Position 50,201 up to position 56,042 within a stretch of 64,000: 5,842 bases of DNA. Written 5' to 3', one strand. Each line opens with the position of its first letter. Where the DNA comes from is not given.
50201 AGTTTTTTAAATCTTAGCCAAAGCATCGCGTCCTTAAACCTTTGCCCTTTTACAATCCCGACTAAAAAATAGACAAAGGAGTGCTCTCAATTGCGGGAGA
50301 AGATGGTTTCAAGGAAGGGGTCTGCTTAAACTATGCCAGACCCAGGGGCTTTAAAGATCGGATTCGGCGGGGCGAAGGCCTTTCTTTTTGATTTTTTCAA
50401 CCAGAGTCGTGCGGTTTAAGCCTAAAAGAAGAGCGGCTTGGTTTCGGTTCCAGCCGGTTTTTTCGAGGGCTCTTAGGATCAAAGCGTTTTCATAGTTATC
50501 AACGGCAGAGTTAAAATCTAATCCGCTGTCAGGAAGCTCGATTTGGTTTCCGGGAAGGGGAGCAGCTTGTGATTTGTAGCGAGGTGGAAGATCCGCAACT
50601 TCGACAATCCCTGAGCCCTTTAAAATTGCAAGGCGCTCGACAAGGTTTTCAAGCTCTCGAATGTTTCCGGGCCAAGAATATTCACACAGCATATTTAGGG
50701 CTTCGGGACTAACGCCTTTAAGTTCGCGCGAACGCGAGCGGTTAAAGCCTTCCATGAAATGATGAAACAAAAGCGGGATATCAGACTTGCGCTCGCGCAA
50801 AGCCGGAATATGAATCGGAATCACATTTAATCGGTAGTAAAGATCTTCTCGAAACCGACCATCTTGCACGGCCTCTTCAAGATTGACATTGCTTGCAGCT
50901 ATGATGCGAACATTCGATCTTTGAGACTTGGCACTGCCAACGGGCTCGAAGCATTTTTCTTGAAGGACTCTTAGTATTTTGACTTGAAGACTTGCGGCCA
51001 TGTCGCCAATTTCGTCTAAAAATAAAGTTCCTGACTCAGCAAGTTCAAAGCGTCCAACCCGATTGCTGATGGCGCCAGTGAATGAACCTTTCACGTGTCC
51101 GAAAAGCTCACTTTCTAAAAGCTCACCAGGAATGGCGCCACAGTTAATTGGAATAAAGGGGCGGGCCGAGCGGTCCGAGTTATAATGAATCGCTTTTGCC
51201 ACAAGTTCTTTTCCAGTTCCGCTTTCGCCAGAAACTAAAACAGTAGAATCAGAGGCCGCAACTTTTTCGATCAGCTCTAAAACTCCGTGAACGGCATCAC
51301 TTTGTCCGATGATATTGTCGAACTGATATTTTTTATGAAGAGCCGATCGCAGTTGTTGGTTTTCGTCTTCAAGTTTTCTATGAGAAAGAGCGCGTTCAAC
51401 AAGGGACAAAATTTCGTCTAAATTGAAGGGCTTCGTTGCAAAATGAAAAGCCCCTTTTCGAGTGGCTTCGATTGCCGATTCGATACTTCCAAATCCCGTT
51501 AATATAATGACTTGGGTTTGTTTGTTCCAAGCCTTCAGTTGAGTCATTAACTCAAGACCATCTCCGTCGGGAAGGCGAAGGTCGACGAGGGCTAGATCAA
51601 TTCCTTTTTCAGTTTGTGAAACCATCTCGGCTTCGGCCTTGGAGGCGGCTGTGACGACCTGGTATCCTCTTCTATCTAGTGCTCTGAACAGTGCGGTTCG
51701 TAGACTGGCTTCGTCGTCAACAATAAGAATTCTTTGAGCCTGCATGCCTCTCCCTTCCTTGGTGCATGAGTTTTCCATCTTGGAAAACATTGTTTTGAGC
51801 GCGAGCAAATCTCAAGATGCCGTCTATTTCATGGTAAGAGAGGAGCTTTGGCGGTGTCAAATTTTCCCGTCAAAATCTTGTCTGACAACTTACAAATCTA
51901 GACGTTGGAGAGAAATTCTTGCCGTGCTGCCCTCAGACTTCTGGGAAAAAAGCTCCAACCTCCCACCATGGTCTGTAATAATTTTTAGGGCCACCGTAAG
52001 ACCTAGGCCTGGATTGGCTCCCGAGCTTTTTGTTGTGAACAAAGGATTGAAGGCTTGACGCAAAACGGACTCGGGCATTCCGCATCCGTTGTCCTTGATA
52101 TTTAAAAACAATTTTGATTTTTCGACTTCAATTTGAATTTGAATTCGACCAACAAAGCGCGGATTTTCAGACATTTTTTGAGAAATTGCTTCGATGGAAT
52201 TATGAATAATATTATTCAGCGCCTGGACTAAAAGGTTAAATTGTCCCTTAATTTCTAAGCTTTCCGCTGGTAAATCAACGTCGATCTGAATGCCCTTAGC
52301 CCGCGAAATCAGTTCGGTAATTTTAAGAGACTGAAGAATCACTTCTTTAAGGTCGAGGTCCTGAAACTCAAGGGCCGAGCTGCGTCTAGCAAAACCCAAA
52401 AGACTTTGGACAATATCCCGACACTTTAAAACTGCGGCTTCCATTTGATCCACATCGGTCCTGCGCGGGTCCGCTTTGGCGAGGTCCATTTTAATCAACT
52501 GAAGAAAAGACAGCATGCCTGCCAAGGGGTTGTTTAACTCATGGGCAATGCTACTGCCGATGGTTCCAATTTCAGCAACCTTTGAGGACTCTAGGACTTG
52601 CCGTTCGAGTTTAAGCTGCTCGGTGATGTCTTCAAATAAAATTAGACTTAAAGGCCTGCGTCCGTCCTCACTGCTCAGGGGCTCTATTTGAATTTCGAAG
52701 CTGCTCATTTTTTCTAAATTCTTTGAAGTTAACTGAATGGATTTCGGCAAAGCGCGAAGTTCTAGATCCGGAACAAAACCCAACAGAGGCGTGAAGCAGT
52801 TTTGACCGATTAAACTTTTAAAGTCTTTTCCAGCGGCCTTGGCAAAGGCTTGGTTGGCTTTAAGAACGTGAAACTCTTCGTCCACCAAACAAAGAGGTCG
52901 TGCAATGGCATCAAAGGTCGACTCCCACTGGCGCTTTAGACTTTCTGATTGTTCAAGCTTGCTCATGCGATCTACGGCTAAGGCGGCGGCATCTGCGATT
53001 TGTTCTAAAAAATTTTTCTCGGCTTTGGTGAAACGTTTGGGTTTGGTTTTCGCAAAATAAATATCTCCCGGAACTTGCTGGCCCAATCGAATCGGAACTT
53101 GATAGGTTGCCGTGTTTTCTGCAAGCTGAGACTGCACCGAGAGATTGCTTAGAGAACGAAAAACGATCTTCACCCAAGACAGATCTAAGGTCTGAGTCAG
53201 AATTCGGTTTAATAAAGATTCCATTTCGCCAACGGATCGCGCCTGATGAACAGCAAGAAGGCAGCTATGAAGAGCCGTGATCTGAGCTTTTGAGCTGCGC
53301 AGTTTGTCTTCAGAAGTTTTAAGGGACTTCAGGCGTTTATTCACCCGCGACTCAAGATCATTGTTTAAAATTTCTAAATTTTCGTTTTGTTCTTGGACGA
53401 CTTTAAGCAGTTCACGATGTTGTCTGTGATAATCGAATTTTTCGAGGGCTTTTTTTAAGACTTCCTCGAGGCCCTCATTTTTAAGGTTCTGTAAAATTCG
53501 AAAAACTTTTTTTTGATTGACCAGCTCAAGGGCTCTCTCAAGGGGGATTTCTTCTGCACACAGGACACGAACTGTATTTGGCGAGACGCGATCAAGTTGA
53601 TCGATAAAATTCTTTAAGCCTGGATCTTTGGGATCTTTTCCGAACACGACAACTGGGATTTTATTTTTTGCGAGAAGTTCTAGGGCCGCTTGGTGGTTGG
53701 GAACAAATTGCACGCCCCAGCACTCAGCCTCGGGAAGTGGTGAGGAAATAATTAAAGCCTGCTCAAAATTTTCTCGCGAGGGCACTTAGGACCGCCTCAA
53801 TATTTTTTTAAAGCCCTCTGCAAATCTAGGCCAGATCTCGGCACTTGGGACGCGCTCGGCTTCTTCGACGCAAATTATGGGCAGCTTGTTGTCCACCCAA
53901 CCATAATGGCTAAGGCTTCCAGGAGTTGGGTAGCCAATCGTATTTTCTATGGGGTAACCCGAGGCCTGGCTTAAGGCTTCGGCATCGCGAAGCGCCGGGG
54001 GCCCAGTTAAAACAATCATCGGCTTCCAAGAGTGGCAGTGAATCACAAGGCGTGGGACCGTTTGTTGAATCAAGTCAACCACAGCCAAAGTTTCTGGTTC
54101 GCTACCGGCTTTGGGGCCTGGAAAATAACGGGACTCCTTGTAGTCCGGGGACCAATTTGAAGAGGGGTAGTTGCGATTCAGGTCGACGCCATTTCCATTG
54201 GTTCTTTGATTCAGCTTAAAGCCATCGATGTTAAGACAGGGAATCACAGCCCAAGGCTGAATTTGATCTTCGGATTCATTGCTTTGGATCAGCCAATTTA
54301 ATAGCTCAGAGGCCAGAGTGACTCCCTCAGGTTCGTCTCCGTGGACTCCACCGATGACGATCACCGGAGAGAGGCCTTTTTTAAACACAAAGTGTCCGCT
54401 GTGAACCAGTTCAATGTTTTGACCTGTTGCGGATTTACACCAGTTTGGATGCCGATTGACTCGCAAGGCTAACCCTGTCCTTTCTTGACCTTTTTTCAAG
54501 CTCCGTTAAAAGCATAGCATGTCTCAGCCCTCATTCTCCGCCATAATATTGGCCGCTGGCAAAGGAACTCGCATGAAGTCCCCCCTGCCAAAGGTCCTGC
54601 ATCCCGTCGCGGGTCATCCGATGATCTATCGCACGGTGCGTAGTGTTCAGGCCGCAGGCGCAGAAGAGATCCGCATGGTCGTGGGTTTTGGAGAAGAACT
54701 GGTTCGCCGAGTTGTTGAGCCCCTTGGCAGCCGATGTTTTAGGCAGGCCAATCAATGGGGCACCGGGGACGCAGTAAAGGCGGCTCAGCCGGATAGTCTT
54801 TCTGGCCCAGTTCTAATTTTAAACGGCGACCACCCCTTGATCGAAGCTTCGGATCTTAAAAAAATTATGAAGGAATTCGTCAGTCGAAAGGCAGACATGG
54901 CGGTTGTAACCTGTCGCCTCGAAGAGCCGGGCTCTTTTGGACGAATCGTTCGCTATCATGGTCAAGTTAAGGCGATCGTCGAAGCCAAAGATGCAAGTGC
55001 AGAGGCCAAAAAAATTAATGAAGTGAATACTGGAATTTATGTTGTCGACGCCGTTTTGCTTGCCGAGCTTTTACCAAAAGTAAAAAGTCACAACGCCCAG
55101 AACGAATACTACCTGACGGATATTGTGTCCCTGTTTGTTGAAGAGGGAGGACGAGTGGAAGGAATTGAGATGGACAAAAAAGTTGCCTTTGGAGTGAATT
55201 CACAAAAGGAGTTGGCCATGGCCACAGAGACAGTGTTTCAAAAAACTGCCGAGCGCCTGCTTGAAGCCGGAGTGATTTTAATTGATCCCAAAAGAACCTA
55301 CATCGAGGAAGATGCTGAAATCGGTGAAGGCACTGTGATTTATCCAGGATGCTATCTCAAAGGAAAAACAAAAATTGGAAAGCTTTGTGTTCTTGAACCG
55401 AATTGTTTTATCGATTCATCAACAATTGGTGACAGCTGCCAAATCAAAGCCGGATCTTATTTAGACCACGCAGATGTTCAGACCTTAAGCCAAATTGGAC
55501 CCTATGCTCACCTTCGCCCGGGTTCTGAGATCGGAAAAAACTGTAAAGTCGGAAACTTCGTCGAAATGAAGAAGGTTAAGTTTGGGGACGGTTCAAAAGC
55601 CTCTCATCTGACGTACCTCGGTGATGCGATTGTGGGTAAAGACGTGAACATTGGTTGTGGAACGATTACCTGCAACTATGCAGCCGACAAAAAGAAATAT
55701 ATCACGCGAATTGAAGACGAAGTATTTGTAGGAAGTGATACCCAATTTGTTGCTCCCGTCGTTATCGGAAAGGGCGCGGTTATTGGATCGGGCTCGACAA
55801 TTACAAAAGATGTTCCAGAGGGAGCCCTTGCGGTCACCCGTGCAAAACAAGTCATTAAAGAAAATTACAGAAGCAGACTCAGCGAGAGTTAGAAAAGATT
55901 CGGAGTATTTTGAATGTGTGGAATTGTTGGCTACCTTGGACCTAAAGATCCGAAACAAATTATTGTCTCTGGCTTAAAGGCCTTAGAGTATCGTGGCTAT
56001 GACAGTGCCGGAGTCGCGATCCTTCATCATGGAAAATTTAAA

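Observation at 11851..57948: Family of five structured palindromic elements with an invariant asymmetric core, each placed just after a stop codon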

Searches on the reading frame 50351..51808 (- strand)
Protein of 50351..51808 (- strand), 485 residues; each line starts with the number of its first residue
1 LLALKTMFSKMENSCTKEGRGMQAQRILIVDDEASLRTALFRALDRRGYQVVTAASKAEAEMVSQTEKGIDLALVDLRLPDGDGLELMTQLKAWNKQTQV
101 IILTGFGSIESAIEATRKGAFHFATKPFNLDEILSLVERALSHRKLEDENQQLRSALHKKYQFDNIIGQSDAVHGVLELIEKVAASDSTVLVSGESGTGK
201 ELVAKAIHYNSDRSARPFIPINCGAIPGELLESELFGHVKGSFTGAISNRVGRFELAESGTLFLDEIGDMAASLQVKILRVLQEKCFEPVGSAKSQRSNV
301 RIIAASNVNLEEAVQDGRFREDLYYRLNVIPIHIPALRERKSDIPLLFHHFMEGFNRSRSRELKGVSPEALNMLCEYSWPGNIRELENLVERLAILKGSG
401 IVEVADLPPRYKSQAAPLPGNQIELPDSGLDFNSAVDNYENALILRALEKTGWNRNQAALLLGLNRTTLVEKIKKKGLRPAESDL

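Call 62: search_protein_families(library=pfam, max_evalue=0.00001, proteins=[window:50351-51808:-])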
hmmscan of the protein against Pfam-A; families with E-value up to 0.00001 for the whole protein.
window:50351-51808:- (485 aa): 6 families
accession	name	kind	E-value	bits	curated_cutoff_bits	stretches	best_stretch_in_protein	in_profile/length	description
PF00158.32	Sigma54_activat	-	1.1e-71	240.4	20.2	1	166-333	1-168/168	Sigma-54 interaction domain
PF25601.1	AAA_lid_14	-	7.5e-28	96.6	27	1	338-416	1-79/87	AAA+ ATPase lid domain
PF00072.30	Response_reg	-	4.3e-25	88.5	30.2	1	27-137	1-110/111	Response regulator receiver domain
PF14532.12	Sigma54_activ_2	-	2.1e-21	77.1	25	1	167-337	1-138/138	Sigma-54 interaction domain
PF02954.25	HTH_8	-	1.5e-12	47.4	22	1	439-475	5-41/42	Bacterial regulatory protein, Fis family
PF00004.35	AAA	-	4.2e-06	27.7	21.2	0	190-324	1-128/131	ATPase family associated with various cellular activities (AAA)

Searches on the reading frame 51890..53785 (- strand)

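Call 23: search_protein_families(library=ncbifam, proteins=[window:51890-53785:-])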
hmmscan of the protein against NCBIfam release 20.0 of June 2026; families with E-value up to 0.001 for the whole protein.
window:51890-53785:- (631 aa): 71 families (the best 25 are shown)
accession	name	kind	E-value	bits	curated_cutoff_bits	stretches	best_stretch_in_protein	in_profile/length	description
NF008468.0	PRK11360.1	equivalog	1.3e-47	162.6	646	1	290-628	273-608/616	two-component system sensor histidine kinase AtoS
NF047497.1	HK_LIC_12097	equivalog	9.3e-35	120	500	2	356-618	101-357/367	LIC_12097 family sensor histidine kinase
NF052574.1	HisKinEspCMyxo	equivalog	3.3e-32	111.6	1200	1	303-624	306-633/785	serine histidine kinase EspC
NF047466.1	hybrid_RR_LvrB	exception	3.5e-31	108.7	500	1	388-618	134-366/377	hybrid histidine kinase/response regulator LvrB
NF010411.0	PRK13837.1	equivalog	1e-29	103.2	647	1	388-626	432-673/828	two-component system VirA-like sensor kinase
NF052573.1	HisKinEspAMyxo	equivalog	1.7e-29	102.4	1400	1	364-627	342-610/755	serine histidine kinase EspA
NF007688.0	PRK10364.1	equivalog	7.6e-28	97.5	479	1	391-626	225-449/460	two-component system sensor histidine kinase ZraS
NF053867.1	SprKinKinDBac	equivalog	5e-26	91.2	775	1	388-626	268-495/500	sporulation kinase KinD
NF046020.1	HisKinCckABruc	equivalog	1.7e-24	85.7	1000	1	377-628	451-707/868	cell cycle histidine kinase CckA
NF046044.1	PnpS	equivalog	3.6e-24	85.5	400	1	249-626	18-389/390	two-component system histidine kinase PnpS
TIGR02966.1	phoR_proteo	equivalog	4.3e-24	85.2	334.2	1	283-624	4-331/333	phosphate regulon sensor histidine kinase PhoR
NF046026.1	HisKinCckACaul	equivalog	1.4e-23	83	1000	1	371-626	270-530/678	cell cycle histidine kinase CckA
NF010076.0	PRK13557.1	subfamily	1.4e-22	79.8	631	1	386-625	143-391/540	histidine kinase famiy protein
NF008312.0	PRK11100.1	equivalog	1.8e-22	79.8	356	1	409-628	259-474/477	two-component system sensor histidine kinase CreC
NF038348.1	T2SS_HK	subfamily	1.3e-21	76.6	450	1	450-626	406-571/574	histidine kinase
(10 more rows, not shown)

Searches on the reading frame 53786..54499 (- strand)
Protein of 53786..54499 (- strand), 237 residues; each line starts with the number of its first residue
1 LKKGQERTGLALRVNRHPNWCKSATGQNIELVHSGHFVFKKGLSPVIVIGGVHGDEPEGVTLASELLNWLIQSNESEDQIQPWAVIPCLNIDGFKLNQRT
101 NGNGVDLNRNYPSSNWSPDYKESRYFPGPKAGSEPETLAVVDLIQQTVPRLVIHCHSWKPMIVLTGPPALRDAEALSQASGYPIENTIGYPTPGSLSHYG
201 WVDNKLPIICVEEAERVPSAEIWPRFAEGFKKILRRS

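Call 62: search_protein_families(library=pfam, max_evalue=0.00001, proteins=[window:53786-54499:-])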
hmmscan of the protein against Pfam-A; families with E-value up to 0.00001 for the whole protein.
window:53786-54499:- (237 aa): 2 families
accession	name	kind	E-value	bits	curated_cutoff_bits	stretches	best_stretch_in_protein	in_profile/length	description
PF00246.29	Peptidase_M14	-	9e-18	65.3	21.6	1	22-163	23-189/286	Zinc carboxypeptidase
PF24827.1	AstE_AspA_cat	-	7.7e-08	32.5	25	1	46-117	5-70/192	Succinylglutamate desuccinylase/Aspartoacylase catalytic domain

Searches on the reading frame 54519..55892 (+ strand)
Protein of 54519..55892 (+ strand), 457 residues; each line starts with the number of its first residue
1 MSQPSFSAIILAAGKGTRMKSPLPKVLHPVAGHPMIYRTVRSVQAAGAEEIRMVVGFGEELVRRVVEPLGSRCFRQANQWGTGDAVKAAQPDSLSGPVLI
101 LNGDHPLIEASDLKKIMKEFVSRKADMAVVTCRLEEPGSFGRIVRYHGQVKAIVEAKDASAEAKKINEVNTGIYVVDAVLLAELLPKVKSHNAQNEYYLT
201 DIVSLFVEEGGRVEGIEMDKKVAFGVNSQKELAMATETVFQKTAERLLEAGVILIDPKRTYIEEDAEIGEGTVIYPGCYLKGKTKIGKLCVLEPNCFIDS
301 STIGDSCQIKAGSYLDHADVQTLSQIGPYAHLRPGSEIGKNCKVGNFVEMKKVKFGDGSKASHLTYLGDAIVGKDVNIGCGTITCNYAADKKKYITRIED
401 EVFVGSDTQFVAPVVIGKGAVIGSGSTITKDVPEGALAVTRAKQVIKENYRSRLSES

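Call 71: search_protein_families(library=pfam, max_evalue=0.001, proteins=[window:54519-55892:+])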
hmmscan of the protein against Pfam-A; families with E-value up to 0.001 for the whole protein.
window:54519-55892:+ (457 aa): 7 families
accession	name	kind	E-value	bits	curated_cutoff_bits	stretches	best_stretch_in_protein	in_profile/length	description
PF00132.30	Hexapep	-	8.3e-30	101.7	27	3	396-430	2-36/36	Bacterial transferase hexapeptide (six repeats)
PF12804.13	NTP_transf_3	-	3.8e-19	69.9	27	1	8-133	1-124/160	MobA-like NTP transferase domain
PF00483.29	NTP_transferase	-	6.4e-14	52.6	21.2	1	8-213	2-216/245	Nucleotidyl transferase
PF25084.1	LbH_EIF2B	-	2.9e-13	50.2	54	1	259-348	15-103/105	EIF2B subunit epsilon LbH domain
PF14602.12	Hexapep_2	-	1e-07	32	27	1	396-430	2-34/34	Hexapeptide repeat of succinyl-transferase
PF01128.25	IspD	-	5.3e-07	30.1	27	1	8-59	3-55/221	2-C-methyl-D-erythritol 4-phosphate cytidylyltransferase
PF02348.25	CTP_transf_3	-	0.00012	22.5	22.6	1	8-126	2-120/217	Cytidylyltransferase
